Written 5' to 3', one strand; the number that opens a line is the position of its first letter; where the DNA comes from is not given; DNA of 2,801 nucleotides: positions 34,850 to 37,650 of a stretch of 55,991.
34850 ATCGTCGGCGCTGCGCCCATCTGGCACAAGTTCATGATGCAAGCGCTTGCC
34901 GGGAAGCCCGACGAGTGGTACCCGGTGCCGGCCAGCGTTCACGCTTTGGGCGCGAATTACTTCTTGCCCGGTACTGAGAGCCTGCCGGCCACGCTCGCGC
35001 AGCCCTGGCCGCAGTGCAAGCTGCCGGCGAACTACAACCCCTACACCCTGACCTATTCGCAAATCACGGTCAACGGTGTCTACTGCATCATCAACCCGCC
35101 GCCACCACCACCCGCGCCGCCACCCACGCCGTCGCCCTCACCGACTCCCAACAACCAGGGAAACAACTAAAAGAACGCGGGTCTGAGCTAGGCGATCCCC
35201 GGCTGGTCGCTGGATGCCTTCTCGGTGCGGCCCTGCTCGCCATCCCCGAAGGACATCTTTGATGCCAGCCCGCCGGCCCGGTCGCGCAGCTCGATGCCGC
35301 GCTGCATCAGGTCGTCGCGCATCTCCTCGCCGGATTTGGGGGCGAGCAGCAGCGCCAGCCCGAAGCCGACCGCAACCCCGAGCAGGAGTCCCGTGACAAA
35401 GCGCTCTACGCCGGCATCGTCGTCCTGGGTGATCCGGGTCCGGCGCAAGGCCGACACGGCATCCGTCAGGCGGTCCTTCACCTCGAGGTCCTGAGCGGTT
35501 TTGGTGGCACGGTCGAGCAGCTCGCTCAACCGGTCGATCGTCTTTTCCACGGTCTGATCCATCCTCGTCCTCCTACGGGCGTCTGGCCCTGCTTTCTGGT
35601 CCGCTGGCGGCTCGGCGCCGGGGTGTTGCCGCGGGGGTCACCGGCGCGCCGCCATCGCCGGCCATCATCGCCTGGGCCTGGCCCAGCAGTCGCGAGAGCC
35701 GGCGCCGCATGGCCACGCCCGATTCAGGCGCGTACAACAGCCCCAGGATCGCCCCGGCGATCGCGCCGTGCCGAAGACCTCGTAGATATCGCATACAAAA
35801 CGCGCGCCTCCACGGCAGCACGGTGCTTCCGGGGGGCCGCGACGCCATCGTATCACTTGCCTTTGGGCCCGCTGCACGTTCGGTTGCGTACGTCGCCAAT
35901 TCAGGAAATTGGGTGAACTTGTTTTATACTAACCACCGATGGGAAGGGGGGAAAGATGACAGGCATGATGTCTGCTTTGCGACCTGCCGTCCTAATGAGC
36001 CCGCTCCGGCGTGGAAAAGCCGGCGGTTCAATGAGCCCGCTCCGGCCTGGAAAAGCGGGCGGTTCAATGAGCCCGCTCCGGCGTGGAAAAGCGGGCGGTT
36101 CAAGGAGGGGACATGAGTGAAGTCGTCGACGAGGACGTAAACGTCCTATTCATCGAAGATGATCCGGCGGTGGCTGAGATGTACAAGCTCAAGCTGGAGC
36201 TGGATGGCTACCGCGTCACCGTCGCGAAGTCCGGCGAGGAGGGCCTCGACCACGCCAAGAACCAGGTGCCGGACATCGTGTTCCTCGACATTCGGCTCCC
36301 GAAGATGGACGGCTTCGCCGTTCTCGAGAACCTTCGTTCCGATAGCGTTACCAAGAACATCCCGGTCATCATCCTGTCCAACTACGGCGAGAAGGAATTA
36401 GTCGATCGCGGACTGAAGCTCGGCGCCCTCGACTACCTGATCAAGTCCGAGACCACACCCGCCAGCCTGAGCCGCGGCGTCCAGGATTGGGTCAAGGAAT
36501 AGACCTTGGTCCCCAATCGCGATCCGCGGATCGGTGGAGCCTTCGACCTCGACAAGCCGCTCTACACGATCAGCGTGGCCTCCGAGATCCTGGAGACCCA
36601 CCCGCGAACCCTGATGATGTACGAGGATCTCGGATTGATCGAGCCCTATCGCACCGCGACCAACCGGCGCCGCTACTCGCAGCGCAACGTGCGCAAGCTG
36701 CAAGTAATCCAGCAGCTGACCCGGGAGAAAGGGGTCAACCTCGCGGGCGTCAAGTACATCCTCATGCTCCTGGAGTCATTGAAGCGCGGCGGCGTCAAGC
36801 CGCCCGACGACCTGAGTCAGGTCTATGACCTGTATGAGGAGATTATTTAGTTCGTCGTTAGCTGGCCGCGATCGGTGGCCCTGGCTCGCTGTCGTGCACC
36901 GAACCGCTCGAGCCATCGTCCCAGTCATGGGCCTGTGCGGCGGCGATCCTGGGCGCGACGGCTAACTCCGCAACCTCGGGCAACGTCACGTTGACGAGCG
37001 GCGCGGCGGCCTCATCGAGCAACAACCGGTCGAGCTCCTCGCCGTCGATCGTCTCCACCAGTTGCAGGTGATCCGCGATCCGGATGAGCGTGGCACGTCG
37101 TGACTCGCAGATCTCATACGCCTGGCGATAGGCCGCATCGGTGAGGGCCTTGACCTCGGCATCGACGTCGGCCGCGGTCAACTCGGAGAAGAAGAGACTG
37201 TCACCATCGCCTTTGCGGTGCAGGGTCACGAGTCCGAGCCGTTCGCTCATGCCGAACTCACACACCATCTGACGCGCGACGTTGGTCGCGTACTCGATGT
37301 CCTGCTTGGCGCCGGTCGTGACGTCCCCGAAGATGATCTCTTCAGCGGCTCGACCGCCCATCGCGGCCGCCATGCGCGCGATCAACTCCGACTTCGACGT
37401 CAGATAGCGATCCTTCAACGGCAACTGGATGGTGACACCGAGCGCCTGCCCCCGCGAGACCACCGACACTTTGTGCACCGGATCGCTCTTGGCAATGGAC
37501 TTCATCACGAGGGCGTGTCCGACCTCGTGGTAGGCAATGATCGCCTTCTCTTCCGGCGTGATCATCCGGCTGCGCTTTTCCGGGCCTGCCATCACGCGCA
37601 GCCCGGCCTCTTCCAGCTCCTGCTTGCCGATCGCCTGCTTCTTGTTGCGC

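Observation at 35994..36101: Three perfect-period 36-bp hairpin repeats butted against the RBS of a REC-MerR operon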

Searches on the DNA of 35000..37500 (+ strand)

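Call 7: search_rna_families(source=window, start=35000, end=37500, threshold=evalue, max_evalue=10)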
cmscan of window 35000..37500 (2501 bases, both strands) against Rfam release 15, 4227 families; matches with E-value up to 10: 3.
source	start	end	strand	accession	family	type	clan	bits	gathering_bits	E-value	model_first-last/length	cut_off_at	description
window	36027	36098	-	RF02837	anti-hemB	Gene; sRNA;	-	19.3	49.5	0.21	1-81/81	no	Burkholderia RNA 7 (anti-hemB)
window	35496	35561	-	RF02459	Virus_CITE_4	Cis-reg;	-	18.8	40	1.9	1-85/85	no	Necrovirus cap-independent translation element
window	36610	36651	+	RF01126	sR41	Gene; snRNA; snoRNA; CD-box;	-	16.8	54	0.64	1-53/53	no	Small nucleolar RNA sR41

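Call 30: build_rna_model(alignment_id=A1, structure=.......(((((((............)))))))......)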
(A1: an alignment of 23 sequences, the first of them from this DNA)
Model R1 built from alignment A1 (23 sequences, 39 columns); structure: as given.
model positions 38; base pairs 7; branch points 0; effective number of sequences 23; information 1.248 bits per position. Calibrated on 0.2 Mb of random sequence (short: E-values are rough).
structure used (alignment columns):
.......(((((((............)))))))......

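Call 31: search_with_rna_model(model_id=R1, source=window, filters=off, max_evalue=10, show_alignments=6)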
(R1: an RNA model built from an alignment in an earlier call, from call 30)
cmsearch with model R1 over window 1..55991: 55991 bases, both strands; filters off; matches with E-value up to 10: 30.
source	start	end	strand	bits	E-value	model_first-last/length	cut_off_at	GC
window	36065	36102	+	60.2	3.9e-14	1-38/38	no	0.66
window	35993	36030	+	55.5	7.1e-13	1-38/38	no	0.63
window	43364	43401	+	42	3.1e-09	1-38/38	no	0.71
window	36035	36064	+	39.5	1.5e-08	7-36/38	no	0.73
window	32587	32620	+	15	0.061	1-38/38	no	0.65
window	42735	42784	+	13.2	0.19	1-38/38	no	0.72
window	26112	26140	-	10.9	0.81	1-38/38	no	0.66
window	32036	32069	+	10.8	0.85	1-38/38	no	0.71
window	9352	9377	+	10.7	0.92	1-38/38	no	0.73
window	8758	8800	-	10.3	1.1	1-38/38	no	0.79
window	27924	27960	-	8.8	3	1-38/38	no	0.78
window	18051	18100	+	8.7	3.1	1-38/38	no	0.72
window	39535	39562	+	8.7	3.2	1-38/38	no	0.68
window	19494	19539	+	8.5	3.5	1-38/38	no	0.76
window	17121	17149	-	8.5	3.7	1-38/38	no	0.69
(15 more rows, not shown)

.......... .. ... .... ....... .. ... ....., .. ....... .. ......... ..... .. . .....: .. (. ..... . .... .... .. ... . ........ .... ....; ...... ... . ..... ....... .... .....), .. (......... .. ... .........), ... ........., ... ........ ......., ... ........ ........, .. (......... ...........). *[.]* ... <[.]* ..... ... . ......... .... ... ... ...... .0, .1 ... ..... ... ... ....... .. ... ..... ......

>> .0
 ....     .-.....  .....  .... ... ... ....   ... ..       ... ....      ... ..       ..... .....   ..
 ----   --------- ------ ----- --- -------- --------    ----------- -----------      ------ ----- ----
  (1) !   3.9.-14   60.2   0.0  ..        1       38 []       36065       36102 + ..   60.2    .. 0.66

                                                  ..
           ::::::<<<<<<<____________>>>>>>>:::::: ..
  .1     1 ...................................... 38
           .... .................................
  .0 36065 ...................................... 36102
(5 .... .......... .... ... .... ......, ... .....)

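Call 32: search_with_rna_model(model_id=R1, sources=[L014, L015, L016, L017, L018, L019, L020, L021, L022, L023, L024, L025, L026, L027, L028, L029, L030, L031, L032, L033, L034, L035, L036, L037, L038, L039, L040, L041, L042, L043, L044, L045, L046, L047, L048, L049, L050, L051, L052, L053, L054, L055, L056, L057, L058, L059, L060, L061, L062, L063, L064, L065, L066, L067, L068, L069, L070, L001, L005, L007], max_evalue=0.1)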
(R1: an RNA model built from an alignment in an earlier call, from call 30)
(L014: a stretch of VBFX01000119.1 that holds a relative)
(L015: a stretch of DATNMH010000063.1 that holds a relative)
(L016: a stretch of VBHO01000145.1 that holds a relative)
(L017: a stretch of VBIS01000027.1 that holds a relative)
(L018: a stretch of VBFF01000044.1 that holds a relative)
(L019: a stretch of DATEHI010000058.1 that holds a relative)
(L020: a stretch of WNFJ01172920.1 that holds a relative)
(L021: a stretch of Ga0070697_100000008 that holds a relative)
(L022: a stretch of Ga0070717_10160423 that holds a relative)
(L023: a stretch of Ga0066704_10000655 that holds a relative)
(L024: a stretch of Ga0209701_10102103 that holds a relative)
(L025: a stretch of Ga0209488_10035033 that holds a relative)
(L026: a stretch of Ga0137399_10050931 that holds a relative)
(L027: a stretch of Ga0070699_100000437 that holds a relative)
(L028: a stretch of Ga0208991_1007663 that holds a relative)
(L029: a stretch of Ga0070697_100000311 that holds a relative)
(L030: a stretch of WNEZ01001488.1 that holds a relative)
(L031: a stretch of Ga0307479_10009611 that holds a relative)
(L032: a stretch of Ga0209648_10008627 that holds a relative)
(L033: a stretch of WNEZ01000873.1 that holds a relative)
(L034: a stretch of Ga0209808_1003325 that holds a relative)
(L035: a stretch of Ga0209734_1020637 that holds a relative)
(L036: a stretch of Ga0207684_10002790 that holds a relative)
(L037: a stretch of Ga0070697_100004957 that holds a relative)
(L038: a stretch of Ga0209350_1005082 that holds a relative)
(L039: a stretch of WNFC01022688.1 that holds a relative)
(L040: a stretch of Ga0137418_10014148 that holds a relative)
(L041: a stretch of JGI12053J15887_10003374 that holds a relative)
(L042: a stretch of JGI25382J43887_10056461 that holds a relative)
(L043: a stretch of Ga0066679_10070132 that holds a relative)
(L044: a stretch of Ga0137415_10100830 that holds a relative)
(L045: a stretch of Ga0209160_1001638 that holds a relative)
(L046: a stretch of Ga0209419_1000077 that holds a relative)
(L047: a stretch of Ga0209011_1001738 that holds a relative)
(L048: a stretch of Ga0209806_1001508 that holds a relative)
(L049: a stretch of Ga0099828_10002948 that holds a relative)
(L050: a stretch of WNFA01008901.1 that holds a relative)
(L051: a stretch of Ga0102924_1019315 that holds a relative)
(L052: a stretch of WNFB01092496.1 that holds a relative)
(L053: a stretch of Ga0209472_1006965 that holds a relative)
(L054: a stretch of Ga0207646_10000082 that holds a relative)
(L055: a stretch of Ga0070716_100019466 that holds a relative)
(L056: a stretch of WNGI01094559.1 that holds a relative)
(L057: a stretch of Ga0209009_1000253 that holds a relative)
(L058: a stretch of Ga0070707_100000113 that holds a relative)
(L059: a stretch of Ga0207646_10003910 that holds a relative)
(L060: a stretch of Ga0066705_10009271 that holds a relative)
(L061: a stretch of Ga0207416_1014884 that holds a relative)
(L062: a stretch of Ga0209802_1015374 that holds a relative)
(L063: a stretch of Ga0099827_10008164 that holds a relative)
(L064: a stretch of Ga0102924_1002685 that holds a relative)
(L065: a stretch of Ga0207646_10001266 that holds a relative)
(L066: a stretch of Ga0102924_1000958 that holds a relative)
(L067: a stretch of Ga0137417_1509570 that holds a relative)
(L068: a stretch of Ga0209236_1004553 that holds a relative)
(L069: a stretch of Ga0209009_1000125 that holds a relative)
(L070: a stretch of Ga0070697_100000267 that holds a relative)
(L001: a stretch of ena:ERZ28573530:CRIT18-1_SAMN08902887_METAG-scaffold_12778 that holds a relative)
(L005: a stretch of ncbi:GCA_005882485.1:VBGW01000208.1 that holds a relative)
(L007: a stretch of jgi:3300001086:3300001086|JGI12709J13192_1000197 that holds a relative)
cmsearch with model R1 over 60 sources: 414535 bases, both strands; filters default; matches with E-value up to 0.1: 97.
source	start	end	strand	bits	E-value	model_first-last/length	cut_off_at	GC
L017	3233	3270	-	60.2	2.8e-13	1-38/38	no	0.63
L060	4336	4373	+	60.2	2.8e-13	1-38/38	no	0.63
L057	78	115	-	60.2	2.9e-13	1-38/38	no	0.66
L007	2917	2954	+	60.2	2.9e-13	1-38/38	no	0.66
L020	4984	5021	+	60.1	3.1e-13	1-38/38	no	0.63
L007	2845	2882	+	60.1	3.1e-13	1-38/38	no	0.63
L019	29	66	-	59.7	3.8e-13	1-38/38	no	0.68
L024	1075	1112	-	59.7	3.8e-13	1-38/38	no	0.63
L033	2607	2644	+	59.7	3.8e-13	1-38/38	no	0.63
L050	5230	5267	+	59.7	3.8e-13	1-38/38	no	0.63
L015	3263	3300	-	59.5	4.2e-13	1-38/38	no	0.63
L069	6909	6946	-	59.5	4.2e-13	1-38/38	no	0.63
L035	358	395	-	59.5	4.5e-13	1-38/38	no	0.61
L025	1707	1744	+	59.2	5.4e-13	1-38/38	no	0.63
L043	545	582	+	59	6.1e-13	1-38/38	no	0.66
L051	5014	5051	-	58.9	6.2e-13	1-38/38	no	0.68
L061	135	172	+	58.9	6.2e-13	1-38/38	no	0.68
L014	3216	3253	+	58.9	6.3e-13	1-38/38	no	0.68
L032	681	718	+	58.9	6.5e-13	1-38/38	no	0.66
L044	859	896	+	58.5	8.2e-13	1-38/38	no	0.66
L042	251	288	-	58.4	8.5e-13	1-38/38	no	0.68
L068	8132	8169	+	58.4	8.5e-13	1-38/38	no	0.68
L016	3811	3848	+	58.4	8.6e-13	1-38/38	no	0.68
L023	1017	1054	+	58.4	8.6e-13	1-38/38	no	0.68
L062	3703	3740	+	58.4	8.6e-13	1-38/38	no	0.68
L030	1891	1928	-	58.4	8.7e-13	1-38/38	no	0.66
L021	4166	4203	-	58.2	9.9e-13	1-38/38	no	0.68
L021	4205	4242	-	58.2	9.9e-13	1-38/38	no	0.68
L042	290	327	-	58.2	9.9e-13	1-38/38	no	0.68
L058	852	889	+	58.2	9.9e-13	1-38/38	no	0.68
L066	826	863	-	58.1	1e-12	1-38/38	no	0.66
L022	1843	1880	-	58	1.1e-12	1-38/38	no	0.68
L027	2551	2588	+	58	1.1e-12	1-38/38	no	0.68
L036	4447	4484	-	58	1.1e-12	1-38/38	no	0.68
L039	1556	1593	-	58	1.1e-12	1-38/38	no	0.68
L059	2580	2617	-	58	1.1e-12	1-38/38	no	0.68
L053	2418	2455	+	57.8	1.2e-12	1-38/38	no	0.68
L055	2253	2290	+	57.7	1.3e-12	1-38/38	no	0.66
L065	9676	9713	+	57.3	1.7e-12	1-38/38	no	0.61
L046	1188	1225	+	57.3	1.7e-12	1-38/38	no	0.63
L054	4779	4816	-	57.3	1.7e-12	1-38/38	no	0.68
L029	28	65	+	56.9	2.2e-12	1-38/38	no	0.68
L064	1505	1542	-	56.8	2.3e-12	1-38/38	no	0.66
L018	7771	7808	-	56.8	2.4e-12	1-38/38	no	0.68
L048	8223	8260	+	56.8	2.4e-12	1-38/38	no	0.68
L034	2147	2184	+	56.7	2.5e-12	1-38/38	no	0.66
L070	5636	5673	-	56.5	2.8e-12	1-38/38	no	0.71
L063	4373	4410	-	56.4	3e-12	1-38/38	no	0.68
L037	1814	1851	+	56.4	3e-12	1-38/38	no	0.63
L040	6964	7001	-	56.3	3.2e-12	1-38/38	no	0.63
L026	43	80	-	55.9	4.1e-12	1-38/38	no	0.63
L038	4502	4539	+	55.4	5.6e-12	1-38/38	no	0.66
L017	3194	3231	-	55.3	5.9e-12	1-38/38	no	0.68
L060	4375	4412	+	55.3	5.9e-12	1-38/38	no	0.68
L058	891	928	+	54.9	7.4e-12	1-38/38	no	0.71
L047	1838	1875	+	54.8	8.3e-12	1-38/38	no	0.66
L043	617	654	+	54.2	1.2e-11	1-38/38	no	0.68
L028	2686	2723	-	54.2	1.2e-11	1-38/38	no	0.68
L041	4586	4623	-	54.2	1.2e-11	1-38/38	no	0.68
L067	2425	2462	-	54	1.3e-11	1-38/38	no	0.66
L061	27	64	+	53.7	1.6e-11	1-38/38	no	0.74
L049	8281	8318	+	53.6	1.7e-11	1-38/38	no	0.63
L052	2769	2806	-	53.6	1.7e-11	1-38/38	no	0.63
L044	821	858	+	52.7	3.1e-11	1-38/38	no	0.63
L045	11810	11847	+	52.1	4.5e-11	1-38/38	no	0.68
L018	1230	1267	+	51.2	7.8e-11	1-38/38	no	0.71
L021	4244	4281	-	50.6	1.1e-10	1-38/38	no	0.74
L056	486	523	+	50.2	1.4e-10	1-38/38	no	0.68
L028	2610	2647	-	49.5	2.2e-10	1-38/38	no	0.63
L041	4510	4547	-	49.5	2.2e-10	1-38/38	no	0.63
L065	9714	9751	+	49.1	2.7e-10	1-38/38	no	0.71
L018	7810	7847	-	47.7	6.7e-10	1-38/38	no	0.58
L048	8184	8221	+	47.7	6.7e-10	1-38/38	no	0.58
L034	2068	2105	+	47.5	7.8e-10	1-38/38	no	0.63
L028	2648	2685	-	46.9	1.1e-09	1-38/38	no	0.71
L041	4548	4585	-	46.9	1.1e-09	1-38/38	no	0.71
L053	2457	2494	+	45.6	2.5e-09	1-38/38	no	0.71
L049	8207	8244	+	45.2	3.2e-09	1-38/38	no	0.55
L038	4542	4578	+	45.2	3.3e-09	1-38/38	no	0.65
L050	11639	11676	-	45.1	3.3e-09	1-38/38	no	0.63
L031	5995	6031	+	43.3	1.1e-08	1-38/38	no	0.62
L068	8099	8131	+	42.9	1.4e-08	1-38/38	no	0.64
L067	3098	3134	+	42.3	1.9e-08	1-38/38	no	0.68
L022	1715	1751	+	39.6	1.1e-07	1-38/38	no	0.7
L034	2108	2144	+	38.1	2.6e-07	1-38/38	no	0.65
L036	3437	3473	-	37.8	3.2e-07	1-38/38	no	0.57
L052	2833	2858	-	34.3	2.8e-06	13-38/38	5'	0.65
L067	3060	3097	+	31.8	1.3e-05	1-38/38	no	0.58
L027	2680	2715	-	28.5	0.00011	1-38/38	no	0.69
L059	2453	2488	+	28.5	0.00011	1-38/38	no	0.69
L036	4320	4355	+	26.7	0.00032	1-38/38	no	0.72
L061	1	18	+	24.3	0.0014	11-28/38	no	0.67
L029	7327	7364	-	22.3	0.0048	1-38/38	no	0.66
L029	1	20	+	22.1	0.0056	10-29/38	no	0.75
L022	835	872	-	18.9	0.042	1-38/38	no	0.66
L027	3558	3595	+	18.9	0.042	1-38/38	no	0.66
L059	1573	1610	-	18.9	0.042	1-38/38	no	0.66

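Call 43: search_with_rna_model(model_id=R1, sources=[L071, L072, L073, L074, L075, L076, L077, L078, L079], max_evalue=1, show_alignments=8)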
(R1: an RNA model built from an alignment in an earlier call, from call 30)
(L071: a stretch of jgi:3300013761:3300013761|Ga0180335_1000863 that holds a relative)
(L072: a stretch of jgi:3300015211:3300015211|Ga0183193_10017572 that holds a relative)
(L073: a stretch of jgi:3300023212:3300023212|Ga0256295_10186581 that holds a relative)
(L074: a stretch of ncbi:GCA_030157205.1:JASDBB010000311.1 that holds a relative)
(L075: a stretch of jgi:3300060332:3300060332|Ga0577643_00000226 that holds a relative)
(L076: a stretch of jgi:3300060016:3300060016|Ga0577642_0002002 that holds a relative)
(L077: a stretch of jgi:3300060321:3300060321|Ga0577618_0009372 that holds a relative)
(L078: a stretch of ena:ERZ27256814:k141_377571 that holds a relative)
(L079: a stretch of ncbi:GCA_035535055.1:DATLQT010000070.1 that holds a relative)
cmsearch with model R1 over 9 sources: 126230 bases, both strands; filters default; matches with E-value up to 1: 1.
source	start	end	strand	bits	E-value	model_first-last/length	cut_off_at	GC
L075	16695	16752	-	12.1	0.88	1-38/38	no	0.69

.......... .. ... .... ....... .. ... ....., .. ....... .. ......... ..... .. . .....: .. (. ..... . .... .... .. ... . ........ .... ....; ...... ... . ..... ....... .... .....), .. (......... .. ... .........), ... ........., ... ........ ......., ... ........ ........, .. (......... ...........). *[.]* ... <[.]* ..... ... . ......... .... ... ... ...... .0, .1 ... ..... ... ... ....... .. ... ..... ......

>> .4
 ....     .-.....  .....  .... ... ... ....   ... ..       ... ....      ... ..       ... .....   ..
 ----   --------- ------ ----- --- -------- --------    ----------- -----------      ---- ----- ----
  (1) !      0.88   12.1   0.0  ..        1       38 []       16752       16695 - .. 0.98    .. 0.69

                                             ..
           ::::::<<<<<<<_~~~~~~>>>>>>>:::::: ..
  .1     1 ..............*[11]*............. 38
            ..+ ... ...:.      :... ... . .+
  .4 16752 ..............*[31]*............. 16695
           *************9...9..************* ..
